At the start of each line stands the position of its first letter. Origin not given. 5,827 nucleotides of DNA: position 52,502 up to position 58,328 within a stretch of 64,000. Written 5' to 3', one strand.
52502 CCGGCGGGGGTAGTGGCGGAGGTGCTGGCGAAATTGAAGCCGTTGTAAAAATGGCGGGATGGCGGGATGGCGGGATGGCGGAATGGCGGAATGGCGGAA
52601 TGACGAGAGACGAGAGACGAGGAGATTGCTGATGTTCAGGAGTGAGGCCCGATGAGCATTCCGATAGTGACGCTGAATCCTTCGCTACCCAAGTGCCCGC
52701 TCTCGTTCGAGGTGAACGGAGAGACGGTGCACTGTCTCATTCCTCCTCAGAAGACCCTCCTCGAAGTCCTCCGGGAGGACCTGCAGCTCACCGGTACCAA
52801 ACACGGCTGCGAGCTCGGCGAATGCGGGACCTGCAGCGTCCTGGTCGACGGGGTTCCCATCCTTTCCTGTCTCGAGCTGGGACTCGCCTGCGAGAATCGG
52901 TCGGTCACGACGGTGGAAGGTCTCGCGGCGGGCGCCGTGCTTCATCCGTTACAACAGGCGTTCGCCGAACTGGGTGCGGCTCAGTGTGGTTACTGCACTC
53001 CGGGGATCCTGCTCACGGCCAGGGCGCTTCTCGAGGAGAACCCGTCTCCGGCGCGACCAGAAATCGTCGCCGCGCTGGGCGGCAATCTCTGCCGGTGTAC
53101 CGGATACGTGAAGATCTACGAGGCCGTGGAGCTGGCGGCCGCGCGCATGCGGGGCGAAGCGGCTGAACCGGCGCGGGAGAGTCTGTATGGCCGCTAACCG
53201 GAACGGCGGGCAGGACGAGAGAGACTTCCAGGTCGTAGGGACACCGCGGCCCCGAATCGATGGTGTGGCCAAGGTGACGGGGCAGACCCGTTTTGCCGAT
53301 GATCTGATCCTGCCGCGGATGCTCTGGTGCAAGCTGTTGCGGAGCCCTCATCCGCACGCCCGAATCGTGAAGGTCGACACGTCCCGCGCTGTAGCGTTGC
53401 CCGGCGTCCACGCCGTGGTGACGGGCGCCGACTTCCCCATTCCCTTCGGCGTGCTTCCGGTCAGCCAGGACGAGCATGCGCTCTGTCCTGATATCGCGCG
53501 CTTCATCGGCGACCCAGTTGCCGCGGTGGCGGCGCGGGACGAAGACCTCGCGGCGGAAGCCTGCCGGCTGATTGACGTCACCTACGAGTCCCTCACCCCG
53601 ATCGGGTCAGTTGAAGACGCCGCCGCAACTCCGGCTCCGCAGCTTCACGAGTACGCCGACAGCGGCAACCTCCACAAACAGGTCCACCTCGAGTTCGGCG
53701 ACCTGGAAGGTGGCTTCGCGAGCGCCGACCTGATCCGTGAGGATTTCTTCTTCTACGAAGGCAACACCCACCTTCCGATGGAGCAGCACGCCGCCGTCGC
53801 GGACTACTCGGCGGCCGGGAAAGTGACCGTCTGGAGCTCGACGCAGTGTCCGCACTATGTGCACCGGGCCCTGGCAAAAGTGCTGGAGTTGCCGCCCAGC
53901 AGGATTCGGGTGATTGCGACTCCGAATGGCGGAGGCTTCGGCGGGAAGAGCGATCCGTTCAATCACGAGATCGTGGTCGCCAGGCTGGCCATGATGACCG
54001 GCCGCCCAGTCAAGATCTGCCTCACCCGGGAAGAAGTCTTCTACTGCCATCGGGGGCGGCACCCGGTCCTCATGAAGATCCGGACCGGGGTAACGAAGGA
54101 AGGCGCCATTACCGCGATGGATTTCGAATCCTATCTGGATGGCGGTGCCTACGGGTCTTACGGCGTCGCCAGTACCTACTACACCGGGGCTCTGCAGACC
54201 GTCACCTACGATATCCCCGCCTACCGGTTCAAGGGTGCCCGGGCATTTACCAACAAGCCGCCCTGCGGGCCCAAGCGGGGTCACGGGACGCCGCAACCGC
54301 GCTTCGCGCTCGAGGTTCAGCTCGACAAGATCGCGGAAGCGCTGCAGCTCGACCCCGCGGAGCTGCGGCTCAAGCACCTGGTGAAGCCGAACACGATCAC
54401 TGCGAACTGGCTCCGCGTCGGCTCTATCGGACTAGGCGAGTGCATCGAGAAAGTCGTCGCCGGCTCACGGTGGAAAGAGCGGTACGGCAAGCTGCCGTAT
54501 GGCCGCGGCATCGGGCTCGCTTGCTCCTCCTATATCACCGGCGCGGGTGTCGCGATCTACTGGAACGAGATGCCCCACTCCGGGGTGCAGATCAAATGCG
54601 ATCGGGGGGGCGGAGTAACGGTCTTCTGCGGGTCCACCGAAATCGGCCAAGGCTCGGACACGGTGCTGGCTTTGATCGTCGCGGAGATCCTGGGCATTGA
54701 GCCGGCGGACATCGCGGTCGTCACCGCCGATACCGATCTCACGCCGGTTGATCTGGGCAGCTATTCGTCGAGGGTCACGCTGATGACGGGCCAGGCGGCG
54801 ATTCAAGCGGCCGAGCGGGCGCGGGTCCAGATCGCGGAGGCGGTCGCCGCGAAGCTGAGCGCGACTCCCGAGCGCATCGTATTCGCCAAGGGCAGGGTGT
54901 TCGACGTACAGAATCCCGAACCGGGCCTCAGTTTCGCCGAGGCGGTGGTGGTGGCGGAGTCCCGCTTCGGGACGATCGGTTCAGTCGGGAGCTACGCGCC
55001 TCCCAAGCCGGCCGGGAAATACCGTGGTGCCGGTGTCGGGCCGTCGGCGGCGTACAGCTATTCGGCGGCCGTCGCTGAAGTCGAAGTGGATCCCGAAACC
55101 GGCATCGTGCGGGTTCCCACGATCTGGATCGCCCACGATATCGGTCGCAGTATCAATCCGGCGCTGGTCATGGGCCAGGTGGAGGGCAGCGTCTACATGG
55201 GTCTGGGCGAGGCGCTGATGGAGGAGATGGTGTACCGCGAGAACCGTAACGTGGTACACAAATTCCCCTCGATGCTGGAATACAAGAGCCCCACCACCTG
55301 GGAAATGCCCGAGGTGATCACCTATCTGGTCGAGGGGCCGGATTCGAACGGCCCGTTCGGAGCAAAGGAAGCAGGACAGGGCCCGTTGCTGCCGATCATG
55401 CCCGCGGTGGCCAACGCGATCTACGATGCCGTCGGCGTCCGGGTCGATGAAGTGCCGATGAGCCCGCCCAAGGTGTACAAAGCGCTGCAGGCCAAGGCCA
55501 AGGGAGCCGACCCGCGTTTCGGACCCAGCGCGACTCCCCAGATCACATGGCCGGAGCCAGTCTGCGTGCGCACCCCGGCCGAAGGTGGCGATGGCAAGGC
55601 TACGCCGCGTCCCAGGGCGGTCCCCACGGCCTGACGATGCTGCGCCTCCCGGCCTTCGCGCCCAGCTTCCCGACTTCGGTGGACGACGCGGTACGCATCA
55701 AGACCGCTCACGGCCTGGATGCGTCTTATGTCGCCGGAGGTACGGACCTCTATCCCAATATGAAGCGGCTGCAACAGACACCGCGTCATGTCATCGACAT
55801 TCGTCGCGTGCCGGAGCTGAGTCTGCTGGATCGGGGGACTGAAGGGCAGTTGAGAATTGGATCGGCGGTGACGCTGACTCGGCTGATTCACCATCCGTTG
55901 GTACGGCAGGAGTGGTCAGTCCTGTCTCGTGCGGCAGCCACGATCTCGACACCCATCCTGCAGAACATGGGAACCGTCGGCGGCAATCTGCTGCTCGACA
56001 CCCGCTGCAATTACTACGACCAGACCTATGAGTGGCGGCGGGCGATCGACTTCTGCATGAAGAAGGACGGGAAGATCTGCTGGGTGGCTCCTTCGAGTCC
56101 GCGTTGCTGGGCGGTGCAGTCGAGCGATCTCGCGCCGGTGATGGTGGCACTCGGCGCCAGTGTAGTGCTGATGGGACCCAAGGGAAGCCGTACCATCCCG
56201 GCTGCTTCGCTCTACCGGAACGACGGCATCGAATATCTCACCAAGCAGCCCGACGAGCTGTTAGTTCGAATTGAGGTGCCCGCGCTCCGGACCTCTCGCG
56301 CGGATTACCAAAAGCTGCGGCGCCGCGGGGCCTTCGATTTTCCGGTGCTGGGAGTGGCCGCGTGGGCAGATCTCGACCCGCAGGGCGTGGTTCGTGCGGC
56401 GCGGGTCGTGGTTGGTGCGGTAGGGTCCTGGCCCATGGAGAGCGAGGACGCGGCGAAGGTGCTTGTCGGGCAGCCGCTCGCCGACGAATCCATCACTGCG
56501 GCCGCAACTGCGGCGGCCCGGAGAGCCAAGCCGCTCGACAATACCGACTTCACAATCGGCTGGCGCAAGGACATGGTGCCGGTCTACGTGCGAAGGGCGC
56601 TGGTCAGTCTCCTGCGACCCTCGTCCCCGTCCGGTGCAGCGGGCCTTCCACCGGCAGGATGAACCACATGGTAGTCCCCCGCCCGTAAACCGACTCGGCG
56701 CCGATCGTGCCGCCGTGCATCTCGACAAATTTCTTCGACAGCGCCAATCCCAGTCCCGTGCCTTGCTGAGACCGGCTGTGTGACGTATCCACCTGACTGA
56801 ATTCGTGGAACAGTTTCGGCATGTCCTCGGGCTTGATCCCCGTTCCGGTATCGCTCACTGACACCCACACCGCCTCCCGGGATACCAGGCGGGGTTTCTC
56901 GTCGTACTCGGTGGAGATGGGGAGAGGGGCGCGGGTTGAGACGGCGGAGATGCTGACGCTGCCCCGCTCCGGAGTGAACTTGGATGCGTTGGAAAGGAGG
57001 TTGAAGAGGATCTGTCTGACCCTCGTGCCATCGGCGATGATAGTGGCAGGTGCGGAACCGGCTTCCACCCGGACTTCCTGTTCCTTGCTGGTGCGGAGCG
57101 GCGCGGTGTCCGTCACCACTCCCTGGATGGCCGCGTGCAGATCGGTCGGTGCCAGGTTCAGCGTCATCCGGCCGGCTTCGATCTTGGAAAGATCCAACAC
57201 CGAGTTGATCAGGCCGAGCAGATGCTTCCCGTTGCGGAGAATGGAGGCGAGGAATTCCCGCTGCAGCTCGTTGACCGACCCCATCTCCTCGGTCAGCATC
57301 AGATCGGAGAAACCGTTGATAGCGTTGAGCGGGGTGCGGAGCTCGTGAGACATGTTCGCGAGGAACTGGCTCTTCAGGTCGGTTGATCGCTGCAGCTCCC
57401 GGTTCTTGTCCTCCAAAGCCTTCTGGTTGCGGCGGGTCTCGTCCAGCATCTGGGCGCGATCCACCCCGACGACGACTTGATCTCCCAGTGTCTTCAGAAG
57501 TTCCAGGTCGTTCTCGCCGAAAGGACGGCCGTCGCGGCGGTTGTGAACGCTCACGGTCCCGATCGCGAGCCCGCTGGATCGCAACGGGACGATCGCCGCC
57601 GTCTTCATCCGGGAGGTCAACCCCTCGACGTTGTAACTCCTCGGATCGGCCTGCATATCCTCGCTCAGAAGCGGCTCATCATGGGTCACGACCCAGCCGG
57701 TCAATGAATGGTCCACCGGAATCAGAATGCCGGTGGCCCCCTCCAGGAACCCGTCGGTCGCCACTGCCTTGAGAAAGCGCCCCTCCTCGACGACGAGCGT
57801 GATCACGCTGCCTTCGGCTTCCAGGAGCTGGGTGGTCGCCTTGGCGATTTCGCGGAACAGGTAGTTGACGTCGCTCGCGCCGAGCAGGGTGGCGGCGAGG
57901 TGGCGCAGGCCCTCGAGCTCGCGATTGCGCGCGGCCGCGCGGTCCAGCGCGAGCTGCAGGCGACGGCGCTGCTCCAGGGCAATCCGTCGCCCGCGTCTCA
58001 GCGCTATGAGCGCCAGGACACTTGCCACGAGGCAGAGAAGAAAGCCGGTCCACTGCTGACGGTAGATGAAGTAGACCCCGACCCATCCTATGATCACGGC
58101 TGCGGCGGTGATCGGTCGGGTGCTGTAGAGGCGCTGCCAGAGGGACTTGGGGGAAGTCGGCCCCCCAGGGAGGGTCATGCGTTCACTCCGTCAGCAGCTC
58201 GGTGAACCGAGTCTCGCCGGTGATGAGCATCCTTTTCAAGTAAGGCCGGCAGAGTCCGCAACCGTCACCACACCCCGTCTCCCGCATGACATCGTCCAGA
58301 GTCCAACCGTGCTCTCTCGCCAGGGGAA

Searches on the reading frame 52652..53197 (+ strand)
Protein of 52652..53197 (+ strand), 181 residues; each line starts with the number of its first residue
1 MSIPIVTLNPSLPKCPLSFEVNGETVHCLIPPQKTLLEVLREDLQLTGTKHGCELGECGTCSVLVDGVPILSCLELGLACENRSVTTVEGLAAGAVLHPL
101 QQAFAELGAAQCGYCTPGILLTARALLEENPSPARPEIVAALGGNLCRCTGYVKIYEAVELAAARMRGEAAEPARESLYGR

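Call 10: search_protein_families(library=pfam, proteins=[window:52652-53197:+])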
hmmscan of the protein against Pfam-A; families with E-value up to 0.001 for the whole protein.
window:52652-53197:+ (181 aa): 3 families
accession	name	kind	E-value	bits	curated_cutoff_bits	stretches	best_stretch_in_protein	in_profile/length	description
PF01799.25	Fer2_2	-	1.9e-30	105.2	30.3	1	87-160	1-75/75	[2Fe-2S] binding domain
PF00111.32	Fer2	-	1.1e-08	35.4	21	1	19-67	1-50/77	2Fe-2S iron-sulfur cluster binding domain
PF13085.11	Fer2_3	-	1.6e-05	25.3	27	1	50-96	49-94/107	2Fe-2S iron-sulfur cluster binding domain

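Call 36: find_encoding_contigs(protein=window:52652-53197:+, flank=10000, max_places=6)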
Protein window:52652-53197:+ (181 aa): 2 contigs read that carry it; 2 places shown.
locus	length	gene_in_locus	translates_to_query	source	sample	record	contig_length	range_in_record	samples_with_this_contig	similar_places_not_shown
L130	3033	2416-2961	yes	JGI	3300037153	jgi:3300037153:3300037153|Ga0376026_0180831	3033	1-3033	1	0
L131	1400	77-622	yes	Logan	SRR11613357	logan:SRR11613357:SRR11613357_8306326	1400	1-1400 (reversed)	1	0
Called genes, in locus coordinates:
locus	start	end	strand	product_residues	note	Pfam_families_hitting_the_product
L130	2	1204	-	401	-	?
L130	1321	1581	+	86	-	-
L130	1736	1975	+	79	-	PF04014:MazE_antitoxin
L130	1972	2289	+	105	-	PF02452:PemK_toxin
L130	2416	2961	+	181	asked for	PF00111:Fer2, PF13085:Fer2_3 (faint), PF01799:Fer2_2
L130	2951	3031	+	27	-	?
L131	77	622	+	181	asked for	PF00111:Fer2, PF13085:Fer2_3 (faint), PF01799:Fer2_2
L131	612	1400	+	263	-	?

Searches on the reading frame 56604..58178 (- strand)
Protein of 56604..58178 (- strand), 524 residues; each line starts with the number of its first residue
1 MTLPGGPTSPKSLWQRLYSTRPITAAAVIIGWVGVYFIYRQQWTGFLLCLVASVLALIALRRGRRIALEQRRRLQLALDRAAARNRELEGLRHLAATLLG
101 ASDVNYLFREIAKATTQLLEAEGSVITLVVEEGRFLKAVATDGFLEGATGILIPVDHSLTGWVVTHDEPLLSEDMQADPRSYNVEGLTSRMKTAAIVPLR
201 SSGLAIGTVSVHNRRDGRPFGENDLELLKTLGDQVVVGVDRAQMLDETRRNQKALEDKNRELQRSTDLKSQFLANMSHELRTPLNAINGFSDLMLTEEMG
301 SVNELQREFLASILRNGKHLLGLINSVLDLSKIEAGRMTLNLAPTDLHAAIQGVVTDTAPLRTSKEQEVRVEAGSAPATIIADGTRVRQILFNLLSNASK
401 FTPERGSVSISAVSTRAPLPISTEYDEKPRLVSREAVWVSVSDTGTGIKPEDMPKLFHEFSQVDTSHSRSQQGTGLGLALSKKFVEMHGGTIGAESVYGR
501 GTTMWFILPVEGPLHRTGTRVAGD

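Call 10: search_protein_families(library=pfam, proteins=[window:56604-58178:-])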
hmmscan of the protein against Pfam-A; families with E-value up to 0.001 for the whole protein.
window:56604-58178:- (524 aa): 5 families
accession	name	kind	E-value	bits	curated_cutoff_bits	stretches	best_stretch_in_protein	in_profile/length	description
PF02518.31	HATPase_c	-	4.2e-27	95.2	26.4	1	383-511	2-110/111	Histidine kinase-, DNA gyrase B-, and HSP90-like ATPase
PF00512.31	HisKA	-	5.6e-22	78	26.9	1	269-336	2-66/66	His Kinase A (phospho-acceptor) domain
PF13185.12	GAF_2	-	3e-15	57.1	28.6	1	102-237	2-133/136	GAF domain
PF01590.32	GAF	-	3e-14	54.1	22.4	1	107-237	5-131/133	GAF domain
PF13492.12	GAF_3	-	3e-09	37.8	27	1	109-241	7-129/129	GAF domain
